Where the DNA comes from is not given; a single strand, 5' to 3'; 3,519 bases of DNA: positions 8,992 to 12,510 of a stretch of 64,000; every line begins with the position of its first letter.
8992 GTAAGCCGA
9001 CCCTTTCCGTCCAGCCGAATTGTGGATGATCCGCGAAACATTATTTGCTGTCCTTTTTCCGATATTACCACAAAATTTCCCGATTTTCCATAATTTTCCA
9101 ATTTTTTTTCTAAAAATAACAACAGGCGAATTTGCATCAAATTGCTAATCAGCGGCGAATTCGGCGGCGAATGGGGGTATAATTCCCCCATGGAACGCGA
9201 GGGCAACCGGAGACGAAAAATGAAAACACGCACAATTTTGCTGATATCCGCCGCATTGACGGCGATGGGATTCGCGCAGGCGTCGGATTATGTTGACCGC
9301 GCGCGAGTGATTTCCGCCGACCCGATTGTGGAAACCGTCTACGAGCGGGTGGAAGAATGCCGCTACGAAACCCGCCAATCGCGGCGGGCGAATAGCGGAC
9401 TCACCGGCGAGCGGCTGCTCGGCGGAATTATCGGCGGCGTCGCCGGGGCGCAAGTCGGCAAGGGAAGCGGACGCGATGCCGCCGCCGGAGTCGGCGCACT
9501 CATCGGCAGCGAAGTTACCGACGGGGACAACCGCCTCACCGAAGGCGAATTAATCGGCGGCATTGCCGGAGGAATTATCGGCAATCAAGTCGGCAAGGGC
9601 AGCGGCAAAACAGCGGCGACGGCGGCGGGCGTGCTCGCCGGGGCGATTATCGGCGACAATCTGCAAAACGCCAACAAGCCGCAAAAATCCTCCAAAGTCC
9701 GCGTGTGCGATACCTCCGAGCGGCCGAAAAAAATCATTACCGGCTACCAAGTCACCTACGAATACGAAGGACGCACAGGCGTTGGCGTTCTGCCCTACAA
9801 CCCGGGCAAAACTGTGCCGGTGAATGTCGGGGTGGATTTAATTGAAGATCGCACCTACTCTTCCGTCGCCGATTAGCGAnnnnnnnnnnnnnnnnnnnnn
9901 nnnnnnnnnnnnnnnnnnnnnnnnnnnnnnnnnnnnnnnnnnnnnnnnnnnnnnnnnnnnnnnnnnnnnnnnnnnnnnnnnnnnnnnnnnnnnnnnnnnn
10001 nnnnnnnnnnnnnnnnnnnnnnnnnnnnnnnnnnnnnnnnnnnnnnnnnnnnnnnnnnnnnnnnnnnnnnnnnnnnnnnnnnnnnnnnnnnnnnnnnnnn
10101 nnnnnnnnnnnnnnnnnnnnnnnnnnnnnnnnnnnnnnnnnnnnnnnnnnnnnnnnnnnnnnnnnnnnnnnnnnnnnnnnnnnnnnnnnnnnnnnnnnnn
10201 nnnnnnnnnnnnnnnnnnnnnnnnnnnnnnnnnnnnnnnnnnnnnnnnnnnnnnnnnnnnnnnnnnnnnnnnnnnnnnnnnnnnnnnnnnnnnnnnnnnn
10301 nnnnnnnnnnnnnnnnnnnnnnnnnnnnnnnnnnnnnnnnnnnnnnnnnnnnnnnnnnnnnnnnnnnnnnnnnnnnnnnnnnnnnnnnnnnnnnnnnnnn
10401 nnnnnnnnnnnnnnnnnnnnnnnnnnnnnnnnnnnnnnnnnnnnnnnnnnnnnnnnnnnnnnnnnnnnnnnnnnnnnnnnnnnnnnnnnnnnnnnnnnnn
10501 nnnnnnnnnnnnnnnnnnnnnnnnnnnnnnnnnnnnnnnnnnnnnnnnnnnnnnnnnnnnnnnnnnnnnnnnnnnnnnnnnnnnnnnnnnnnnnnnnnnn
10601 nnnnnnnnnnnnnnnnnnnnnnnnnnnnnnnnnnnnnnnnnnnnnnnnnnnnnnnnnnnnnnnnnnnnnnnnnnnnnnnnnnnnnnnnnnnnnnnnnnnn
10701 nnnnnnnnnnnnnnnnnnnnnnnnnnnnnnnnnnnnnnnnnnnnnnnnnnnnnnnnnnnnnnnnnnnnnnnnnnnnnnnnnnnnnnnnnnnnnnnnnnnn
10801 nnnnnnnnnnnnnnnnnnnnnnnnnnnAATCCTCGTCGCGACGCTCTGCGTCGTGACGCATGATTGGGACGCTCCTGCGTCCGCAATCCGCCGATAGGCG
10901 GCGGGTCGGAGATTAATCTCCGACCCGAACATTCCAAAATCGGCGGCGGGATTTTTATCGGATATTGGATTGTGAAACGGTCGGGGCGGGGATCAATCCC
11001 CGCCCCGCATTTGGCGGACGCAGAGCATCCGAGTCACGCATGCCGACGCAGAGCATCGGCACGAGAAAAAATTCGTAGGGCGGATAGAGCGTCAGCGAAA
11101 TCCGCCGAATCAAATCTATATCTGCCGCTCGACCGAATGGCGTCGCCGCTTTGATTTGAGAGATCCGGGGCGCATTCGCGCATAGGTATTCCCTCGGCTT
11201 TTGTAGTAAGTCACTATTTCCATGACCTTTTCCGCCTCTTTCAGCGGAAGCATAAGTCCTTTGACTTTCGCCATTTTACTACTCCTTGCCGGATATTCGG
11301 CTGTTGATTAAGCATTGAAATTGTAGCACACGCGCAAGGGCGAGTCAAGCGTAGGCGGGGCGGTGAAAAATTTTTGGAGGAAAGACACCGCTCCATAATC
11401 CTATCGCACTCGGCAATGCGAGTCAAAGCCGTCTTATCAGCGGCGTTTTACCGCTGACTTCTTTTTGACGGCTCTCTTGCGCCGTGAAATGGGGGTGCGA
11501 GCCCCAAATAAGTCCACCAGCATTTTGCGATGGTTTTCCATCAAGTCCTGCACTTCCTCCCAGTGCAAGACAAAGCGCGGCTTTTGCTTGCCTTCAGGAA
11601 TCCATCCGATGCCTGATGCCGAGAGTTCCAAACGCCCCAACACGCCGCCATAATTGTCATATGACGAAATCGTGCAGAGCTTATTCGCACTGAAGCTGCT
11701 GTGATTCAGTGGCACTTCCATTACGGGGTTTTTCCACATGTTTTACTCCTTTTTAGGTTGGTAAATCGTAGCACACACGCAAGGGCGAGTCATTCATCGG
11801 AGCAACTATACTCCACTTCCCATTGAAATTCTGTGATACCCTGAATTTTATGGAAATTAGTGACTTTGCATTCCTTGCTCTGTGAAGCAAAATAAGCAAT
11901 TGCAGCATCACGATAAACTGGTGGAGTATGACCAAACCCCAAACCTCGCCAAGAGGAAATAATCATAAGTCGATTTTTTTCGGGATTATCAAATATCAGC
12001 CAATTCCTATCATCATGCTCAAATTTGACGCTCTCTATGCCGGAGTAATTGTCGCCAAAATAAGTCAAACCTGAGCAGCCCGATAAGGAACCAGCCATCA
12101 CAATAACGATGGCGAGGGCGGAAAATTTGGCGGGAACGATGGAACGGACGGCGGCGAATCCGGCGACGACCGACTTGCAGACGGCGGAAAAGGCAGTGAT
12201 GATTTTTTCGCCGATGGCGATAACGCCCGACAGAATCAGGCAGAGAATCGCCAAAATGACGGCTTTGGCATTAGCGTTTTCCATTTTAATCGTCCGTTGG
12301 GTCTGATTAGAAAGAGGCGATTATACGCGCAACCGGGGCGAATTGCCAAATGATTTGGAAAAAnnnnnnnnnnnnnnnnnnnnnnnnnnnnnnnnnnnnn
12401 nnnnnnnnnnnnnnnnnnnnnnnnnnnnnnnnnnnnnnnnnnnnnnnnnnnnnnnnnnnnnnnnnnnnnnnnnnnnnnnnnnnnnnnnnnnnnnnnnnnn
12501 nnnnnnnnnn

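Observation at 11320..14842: Three copies of a TTGACT-N17-TACRAT promoter with conserved spacer (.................) on the minus strand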

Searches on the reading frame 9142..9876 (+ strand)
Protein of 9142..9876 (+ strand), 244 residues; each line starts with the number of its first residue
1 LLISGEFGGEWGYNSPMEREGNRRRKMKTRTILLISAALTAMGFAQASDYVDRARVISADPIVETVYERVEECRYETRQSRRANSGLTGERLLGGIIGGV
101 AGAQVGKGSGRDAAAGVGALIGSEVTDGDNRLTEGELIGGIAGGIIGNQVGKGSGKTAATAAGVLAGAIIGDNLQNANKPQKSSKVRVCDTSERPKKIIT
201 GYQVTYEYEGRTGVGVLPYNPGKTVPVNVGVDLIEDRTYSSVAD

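Call 15: search_protein_families(library=pfam, proteins=[window:9142-9876:+], max_evalue=0.01)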
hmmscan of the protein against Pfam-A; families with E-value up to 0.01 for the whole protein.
window:9142-9876:+ (244 aa): 3 families
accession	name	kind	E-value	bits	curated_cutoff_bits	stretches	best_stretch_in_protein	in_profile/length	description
PF05433.20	Rick_17kDa_Anti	-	1.5e-13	50.8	24.2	2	137-174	4-42/43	Glycine zipper 2TM domain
PF13441.11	Gly-zipper_YMGG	-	1.6e-05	24.9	28.9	1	132-172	3-44/45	YMGG-like Gly-zipper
PF13488.11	Gly-zipper_Omp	-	3.6e-05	24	25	1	135-176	2-44/46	Glycine zipper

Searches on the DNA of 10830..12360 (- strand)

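Call 38: search_dna_similar(query=window:10830-12360:-, collection=phages, mode=distant)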
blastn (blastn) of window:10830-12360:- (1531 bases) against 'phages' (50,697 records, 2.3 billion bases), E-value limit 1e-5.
No match.

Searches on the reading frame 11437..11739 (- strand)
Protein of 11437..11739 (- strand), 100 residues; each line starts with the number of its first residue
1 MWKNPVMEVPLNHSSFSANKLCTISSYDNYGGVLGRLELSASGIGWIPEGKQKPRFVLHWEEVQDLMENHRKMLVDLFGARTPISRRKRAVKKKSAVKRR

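Call 15: search_protein_families(library=pfam, proteins=[window:11437-11739:-], max_evalue=0.01)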
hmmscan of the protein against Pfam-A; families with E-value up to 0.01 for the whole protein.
window:11437-11739:- (100 aa): 0 families

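Call 16: find_encoding_contigs(protein=window:11437-11739:-, flank=10000, max_places=10)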
Protein window:11437-11739:- (100 aa): no gene with exactly this product is on record in the collection.

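Call 23: search_protein_families(library=ncbifam, proteins=[window:11437-11739:-], max_evalue=0.1)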
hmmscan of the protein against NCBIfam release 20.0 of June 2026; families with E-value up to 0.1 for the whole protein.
window:11437-11739:- (100 aa): 0 families

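Call 24: search_protein_families(library=phrogs, proteins=[window:11437-11739:-], max_evalue=0.1)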
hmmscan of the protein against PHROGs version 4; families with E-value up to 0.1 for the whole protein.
window:11437-11739:- (100 aa): 0 families

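Call 44: find_homologous_proteins(query=window:11437-11739:-, max_evalue=0.001)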
Query window:11437-11739:- (100 aa): 1 proteins with E <= 0.001 among 4 candidates.
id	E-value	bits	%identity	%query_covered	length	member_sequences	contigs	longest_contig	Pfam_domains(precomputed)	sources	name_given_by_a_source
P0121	2.9e-61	222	100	100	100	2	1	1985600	-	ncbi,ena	-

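Call 46: find_encoding_contigs(protein=P0121, flank=10000, max_places=4)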
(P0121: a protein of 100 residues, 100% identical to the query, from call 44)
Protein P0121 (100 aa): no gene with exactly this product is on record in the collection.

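Call 47: list_cluster_members(proteins=[P0121, P0001])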
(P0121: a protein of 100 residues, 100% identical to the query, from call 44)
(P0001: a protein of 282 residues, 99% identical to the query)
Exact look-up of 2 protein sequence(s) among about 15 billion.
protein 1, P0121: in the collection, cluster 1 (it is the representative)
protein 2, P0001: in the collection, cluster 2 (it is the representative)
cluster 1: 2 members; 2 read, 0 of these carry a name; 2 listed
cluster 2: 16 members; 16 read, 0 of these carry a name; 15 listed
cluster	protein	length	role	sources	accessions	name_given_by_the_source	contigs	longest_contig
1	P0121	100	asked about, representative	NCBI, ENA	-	-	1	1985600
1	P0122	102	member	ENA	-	-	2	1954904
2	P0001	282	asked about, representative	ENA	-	-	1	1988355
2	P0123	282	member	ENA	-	-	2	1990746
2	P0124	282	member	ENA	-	-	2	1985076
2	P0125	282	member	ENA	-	-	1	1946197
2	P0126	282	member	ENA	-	-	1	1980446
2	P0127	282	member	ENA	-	-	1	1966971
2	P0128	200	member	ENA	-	-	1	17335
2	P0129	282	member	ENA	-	-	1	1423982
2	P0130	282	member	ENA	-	-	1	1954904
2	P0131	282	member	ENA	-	-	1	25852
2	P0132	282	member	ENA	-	-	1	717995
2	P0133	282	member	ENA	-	-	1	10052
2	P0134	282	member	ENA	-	-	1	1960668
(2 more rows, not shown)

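Call 48: find_encoding_contigs(protein=P0122, flank=10000, max_places=4)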
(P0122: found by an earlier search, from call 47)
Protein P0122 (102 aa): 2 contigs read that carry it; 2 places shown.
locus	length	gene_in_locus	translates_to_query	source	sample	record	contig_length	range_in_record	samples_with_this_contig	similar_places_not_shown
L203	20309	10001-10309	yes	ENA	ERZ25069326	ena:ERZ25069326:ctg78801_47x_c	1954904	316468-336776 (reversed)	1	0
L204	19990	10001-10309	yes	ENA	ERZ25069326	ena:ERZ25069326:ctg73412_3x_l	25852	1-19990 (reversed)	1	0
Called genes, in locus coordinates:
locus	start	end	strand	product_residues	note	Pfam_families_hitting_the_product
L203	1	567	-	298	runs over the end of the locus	-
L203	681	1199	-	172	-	-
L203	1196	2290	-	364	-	PF02463:SMC_N (faint), PF13175:AAA_15, PF13476:AAA_23 (weak), PF00005:ABC_tran (faint), PF13304:AAA_21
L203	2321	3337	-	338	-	PF00528:BPD_transp_1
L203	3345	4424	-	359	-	PF00005:ABC_tran, PF13304:AAA_21 (weak)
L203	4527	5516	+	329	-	-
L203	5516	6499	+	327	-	PF01073:3Beta_HSD, PF01370:Epimerase, PF02719:Polysacc_synt_2, PF04321:RmlD_sub_bind, PF07993:NAD_binding_4 (faint), PF16363:GDP_Man_Dehyd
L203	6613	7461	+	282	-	PF01557:FAA_hydrolase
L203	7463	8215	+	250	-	PF00106:adh_short, PF08659:KR (weak), PF13561:adh_short_C2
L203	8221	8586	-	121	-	-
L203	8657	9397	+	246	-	PF00106:adh_short, PF08659:KR, PF23441:SDR (weak), PF13561:adh_short_C2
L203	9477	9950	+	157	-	-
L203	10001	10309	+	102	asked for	-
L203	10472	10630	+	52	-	-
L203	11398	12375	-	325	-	PF02951:GSH-S_N, PF02955:GSH-S_ATP, PF08443:RimK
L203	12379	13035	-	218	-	PF05433:Rick_17kDa_Anti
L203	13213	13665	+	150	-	PF02381:MraZ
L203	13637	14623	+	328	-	PF01795:Methyltransf_5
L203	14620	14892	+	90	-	PF04999:FtsL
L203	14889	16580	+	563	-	PF03717:PBP_dimer, PF00905:Transpeptidase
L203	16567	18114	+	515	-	PF01225:Mur_ligase (weak), PF08245:Mur_ligase_M, PF02875:Mur_ligase_C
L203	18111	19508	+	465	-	PF01225:Mur_ligase, PF08245:Mur_ligase_M, PF02875:Mur_ligase_C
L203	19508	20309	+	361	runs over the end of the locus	PF00953:Glycos_transf_4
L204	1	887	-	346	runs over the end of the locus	PF00155:Aminotran_1_2, PF01212:Beta_elim_lyase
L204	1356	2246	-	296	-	PF12796:Ank_2, PF13637:Ank_4 (weak), PF13857:Ank_5, PF00023:Ank, PF12796:Ank_2, PF13637:Ank_4, PF13857:Ank_5, PF00023:Ank, +7 more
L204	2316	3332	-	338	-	PF00528:BPD_transp_1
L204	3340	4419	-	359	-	PF00005:ABC_tran, PF13304:AAA_21 (weak)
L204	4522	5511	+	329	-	-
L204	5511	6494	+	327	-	PF01073:3Beta_HSD, PF01370:Epimerase, PF02719:Polysacc_synt_2, PF04321:RmlD_sub_bind, PF07993:NAD_binding_4 (faint), PF16363:GDP_Man_Dehyd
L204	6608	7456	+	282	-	PF01557:FAA_hydrolase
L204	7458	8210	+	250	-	PF00106:adh_short, PF08659:KR (weak), PF13561:adh_short_C2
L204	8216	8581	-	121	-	-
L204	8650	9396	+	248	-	PF00106:adh_short, PF08659:KR, PF23441:SDR (weak), PF13561:adh_short_C2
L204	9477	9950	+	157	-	-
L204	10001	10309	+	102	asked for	-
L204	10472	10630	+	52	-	-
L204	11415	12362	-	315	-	PF02951:GSH-S_N, PF02955:GSH-S_ATP, PF08443:RimK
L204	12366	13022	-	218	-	PF05433:Rick_17kDa_Anti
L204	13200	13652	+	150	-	PF02381:MraZ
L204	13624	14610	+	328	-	PF01795:Methyltransf_5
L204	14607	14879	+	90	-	PF04999:FtsL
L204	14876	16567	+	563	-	PF03717:PBP_dimer, PF00905:Transpeptidase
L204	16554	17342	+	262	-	PF01225:Mur_ligase, PF08245:Mur_ligase_M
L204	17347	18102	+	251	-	PF02875:Mur_ligase_C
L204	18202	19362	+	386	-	PF08245:Mur_ligase_M, PF02875:Mur_ligase_C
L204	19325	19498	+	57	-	-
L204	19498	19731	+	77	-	-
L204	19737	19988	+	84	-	?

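Call 51: search_protein_families(library=pfam, proteins=[window:11437-11739:-], max_evalue=10)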
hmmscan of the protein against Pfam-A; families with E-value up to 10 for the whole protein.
window:11437-11739:- (100 aa): 2 families
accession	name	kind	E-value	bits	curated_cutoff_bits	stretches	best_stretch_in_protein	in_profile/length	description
PF08567.17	PH_TFIIH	-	0.064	14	27.1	1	35-67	7-40/88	TFIIH p62 subunit, N-terminal domain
PF17292.8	POB3_N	-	0.17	12.8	23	1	32-63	12-42/93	POB3-like N-terminal PH domain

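Call 58: find_encoding_contigs(protein=P0123, flank=10000, max_places=4)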
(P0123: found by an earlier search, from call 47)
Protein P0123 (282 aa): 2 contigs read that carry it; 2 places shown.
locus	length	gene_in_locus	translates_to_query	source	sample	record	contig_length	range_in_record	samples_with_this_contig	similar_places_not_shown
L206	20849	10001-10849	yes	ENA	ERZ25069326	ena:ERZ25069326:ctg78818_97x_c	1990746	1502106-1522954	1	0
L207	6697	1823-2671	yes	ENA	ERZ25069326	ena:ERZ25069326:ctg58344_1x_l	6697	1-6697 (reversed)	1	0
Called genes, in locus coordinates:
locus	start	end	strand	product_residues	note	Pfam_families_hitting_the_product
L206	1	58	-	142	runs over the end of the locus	PF01165:Ribosomal_S21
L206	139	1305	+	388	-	PF00528:BPD_transp_1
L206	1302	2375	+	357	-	PF00528:BPD_transp_1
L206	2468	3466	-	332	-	PF04069:OpuAC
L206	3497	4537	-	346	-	PF00155:Aminotran_1_2, PF01212:Beta_elim_lyase, PF01053:Cys_Met_Meta_PP (weak)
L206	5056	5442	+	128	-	-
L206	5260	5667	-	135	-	PF13606:Ank_3 (faint), PF12796:Ank_2, PF13857:Ank_5, PF00023:Ank (weak), PF13637:Ank_4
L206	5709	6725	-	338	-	PF00528:BPD_transp_1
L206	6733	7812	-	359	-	PF00005:ABC_tran, PF13304:AAA_21 (weak)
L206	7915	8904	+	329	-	-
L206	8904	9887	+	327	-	PF01073:3Beta_HSD, PF01370:Epimerase, PF02719:Polysacc_synt_2, PF04321:RmlD_sub_bind (weak), PF07993:NAD_binding_4 (faint), PF16363:GDP_Man_Dehyd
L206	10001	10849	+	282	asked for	PF01557:FAA_hydrolase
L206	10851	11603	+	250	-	PF00106:adh_short, PF13561:adh_short_C2, PF08659:KR (weak)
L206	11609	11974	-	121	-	-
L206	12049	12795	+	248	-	PF00106:adh_short, PF08659:KR, PF23441:SDR (weak), PF13561:adh_short_C2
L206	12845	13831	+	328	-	-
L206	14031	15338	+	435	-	-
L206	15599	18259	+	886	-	PF01555:N6_N4_Mtase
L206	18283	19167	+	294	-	PF20505:DUF6731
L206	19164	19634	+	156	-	-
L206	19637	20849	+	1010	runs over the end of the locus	PF04851:ResIII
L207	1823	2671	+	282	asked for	PF01557:FAA_hydrolase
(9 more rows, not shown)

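Call 59: find_encoding_contigs(protein=P0124, flank=10000, max_places=4)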
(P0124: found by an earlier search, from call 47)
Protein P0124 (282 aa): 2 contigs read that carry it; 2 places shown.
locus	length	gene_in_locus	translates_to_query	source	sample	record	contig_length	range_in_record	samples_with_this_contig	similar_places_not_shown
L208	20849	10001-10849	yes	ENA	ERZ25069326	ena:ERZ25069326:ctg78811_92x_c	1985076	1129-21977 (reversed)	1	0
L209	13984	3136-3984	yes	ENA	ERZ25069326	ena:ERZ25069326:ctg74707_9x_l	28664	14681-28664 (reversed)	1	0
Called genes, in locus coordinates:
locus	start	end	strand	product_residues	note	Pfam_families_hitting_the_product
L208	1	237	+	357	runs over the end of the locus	PF00528:BPD_transp_1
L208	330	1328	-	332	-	PF04069:OpuAC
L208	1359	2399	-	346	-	PF00155:Aminotran_1_2, PF01212:Beta_elim_lyase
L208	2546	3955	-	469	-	PF12796:Ank_2, PF13857:Ank_5, PF12796:Ank_2, PF13857:Ank_5, PF00023:Ank, PF12796:Ank_2, PF13637:Ank_4, PF00023:Ank, +11 more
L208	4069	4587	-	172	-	-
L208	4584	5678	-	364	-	PF02463:SMC_N (faint), PF13175:AAA_15, PF13476:AAA_23 (weak), PF00005:ABC_tran (faint), PF13304:AAA_21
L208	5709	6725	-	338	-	PF00528:BPD_transp_1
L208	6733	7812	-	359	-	PF00005:ABC_tran, PF13304:AAA_21 (weak)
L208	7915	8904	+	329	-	-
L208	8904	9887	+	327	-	PF01073:3Beta_HSD, PF01370:Epimerase, PF02719:Polysacc_synt_2, PF04321:RmlD_sub_bind, PF07993:NAD_binding_4 (faint), PF16363:GDP_Man_Dehyd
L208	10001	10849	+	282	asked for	PF01557:FAA_hydrolase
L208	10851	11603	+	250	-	PF00106:adh_short, PF08659:KR (weak), PF13561:adh_short_C2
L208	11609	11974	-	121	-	-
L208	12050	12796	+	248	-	PF00106:adh_short, PF08659:KR, PF23441:SDR (weak), PF13561:adh_short_C2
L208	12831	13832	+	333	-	-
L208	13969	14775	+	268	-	-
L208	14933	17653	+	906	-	PF01555:N6_N4_Mtase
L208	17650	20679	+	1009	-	PF04851:ResIII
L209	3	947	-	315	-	?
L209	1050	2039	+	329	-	-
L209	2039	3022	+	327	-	PF01073:3Beta_HSD, PF01370:Epimerase, PF02719:Polysacc_synt_2, PF04321:RmlD_sub_bind, PF07993:NAD_binding_4 (faint), PF16363:GDP_Man_Dehyd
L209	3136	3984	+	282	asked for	PF01557:FAA_hydrolase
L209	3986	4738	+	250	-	PF00106:adh_short, PF08659:KR (weak), PF13561:adh_short_C2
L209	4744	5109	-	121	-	-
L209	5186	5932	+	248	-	PF00106:adh_short, PF08659:KR, PF23441:SDR (weak), PF13561:adh_short_C2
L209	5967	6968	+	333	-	-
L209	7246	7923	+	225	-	-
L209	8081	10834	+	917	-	PF01555:N6_N4_Mtase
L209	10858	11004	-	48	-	-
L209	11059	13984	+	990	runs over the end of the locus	PF04851:ResIII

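Call 80: predict_structure(protein=window:11437-11739:-)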
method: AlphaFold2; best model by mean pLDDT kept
length: 100 residues; sequences in the alignment: 1
mean_pLDDT: 66.9   pTM: 0.41
mean pLDDT of the five models: 66.9, 64.5, 54.9, 54.3, 48.0
residues with pLDDT >= 90: 0; 70-90: 57; 50-70: 24; < 50: 19
segments of 3 or more residues with pLDDT < 50: 2-11, 14-16, 82-84
pLDDT, mean of each block of 10 residues (from residue 1): 42 52 78 81 81 78 82 72 50 53
secondary structure, 60 per line:
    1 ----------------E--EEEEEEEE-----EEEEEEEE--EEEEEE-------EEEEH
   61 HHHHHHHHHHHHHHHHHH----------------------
elements in order: E20-27 E33-40 E43-48 E56-59 H60-78

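Call 82: fold_search(model_id=the predicted structure, library=pdb)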
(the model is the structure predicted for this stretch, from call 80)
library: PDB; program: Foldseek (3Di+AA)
matches with E <= 10: 698; with E <= 0.001: 0
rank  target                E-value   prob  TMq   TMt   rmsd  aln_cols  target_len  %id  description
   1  9c3c_g                1.4e-01  0.51  0.25  0.11  12.3        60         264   20  Cryo-EM structure of native dystrophin-glycoprotein complex (DGC) (released 2024-10-23)
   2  8yt8_G                1.5e-01  0.57  0.26  0.11  11.4        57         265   19  Cryo-EM structure of the dystrophin glycoprotein complex (released 2024-12-11)
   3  9s9i_B                3.6e-01  0.28  0.26  0.14  10.3        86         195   16  S. islandicus CdvA (non-polymerising mutant) (released 2026-01-28)
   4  9c3c_d                4.1e-01  0.21  0.23  0.10  13.3        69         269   17  Cryo-EM structure of native dystrophin-glycoprotein complex (DGC) (released 2024-10-23)
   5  7vph_E                4.3e-01  0.80  0.32  0.11   5.8        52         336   15  Crystal structure of the C-terminal tail of SARS-CoV-2 Orf6 complex with human nucleoporin pair Rae1-Nup98 (released 2022-01-19)
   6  8gvl_A                4.6e-01  0.82  0.28  0.11   3.7        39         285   18  PTPN21 FERM (released 2023-09-20)
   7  7qi3_A                4.6e-01  0.60  0.31  0.11   7.0        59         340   22  Structure of Fusarium verticillioides NAT1 (FDB2) N-malonyltransferase (released 2022-11-23)
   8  4rs2_A                4.6e-01  0.41  0.23  0.14   5.0        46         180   15  1.55 Angstrom Crystal Structure of GNAT Family N-acetyltransferase (YhbS) from Escherichia coli in Complex with CoA (released 2014-11-19)
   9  2fs5_A                4.6e-01  0.21  0.21  0.11   9.0        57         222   10  Crystal structure of TDP-fucosamine acetyltransferase (WecD)- apo form (released 2006-08-01)
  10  3wa0_B                5.3e-01  0.91  0.31  0.12   3.3        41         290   17  Crystal structure of merlin complexed with DCAF1/VprBP (released 2014-05-28)
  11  4p7i_B                5.3e-01  0.91  0.31  0.12   3.3        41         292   17  Crystal structure of the Merlin FERM/DCAF1 complex (released 2014-04-09)
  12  1iwm_A                5.3e-01  0.66  0.28  0.18   3.5        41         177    7  Crystal Structure of the Outer Membrane Lipoprotein Receptor, LolB (released 2003-07-15)
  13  7fj7_B                5.3e-01  0.54  0.29  0.10   5.4        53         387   13  KpAckA (PduW) native structure (released 2022-08-10)
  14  4rs2_B                5.3e-01  0.35  0.22  0.13   5.0        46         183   15  1.55 Angstrom Crystal Structure of GNAT Family N-acetyltransferase (YhbS) from Escherichia coli in Complex with CoA (released 2014-11-19)
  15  3wa0_A                6.4e-01  0.89  0.31  0.12   3.3        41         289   17  Crystal structure of merlin complexed with DCAF1/VprBP (released 2014-05-28)
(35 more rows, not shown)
